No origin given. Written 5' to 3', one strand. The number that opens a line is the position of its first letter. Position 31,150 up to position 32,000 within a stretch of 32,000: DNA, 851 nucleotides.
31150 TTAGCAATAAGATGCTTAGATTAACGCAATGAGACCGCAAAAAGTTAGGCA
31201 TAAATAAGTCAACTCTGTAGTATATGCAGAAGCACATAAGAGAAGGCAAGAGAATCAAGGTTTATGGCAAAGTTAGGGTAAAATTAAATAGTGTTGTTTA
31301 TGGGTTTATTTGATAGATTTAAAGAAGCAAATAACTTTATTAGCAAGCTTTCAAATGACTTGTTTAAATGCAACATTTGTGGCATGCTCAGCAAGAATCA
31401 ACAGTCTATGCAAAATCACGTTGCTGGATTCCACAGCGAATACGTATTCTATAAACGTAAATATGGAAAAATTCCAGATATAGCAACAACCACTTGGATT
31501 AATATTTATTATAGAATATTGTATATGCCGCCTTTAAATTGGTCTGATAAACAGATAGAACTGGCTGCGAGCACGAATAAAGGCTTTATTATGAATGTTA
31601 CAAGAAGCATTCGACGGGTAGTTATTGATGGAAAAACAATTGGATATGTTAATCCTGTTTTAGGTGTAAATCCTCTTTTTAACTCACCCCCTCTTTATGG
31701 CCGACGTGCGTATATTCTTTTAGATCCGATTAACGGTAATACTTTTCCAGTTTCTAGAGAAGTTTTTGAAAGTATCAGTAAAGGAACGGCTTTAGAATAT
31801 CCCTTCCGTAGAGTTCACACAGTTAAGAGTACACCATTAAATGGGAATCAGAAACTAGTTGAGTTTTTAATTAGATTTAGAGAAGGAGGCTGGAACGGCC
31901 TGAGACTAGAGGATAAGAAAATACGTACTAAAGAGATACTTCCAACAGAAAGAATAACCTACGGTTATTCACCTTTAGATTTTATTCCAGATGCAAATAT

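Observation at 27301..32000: Abrupt AT-rich accessory island of orphan genes next to rsgA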

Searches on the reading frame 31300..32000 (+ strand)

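Call 8: search_protein_families(library=pfam, proteins=[window:31300-32000:+], max_evalue=0.1)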
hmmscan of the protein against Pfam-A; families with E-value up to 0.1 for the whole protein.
window:31300-32000:+ (233 aa): 3 families
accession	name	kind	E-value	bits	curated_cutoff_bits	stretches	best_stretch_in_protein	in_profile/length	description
PF13894.12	zf-C2H2_4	-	0.055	14.6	27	1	22-45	1-24/24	C2H2-type zinc finger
PF12171.14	zf-C2H2_jaz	-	0.084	13.5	22.6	0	22-42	2-22/27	Zinc-finger double-stranded RNA-binding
PF23108.1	Zf-C2H2_ZNF451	-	0.092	13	29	0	16-45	28-57/57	Two consecutive Zinc fingers C2H2 type, ZNF451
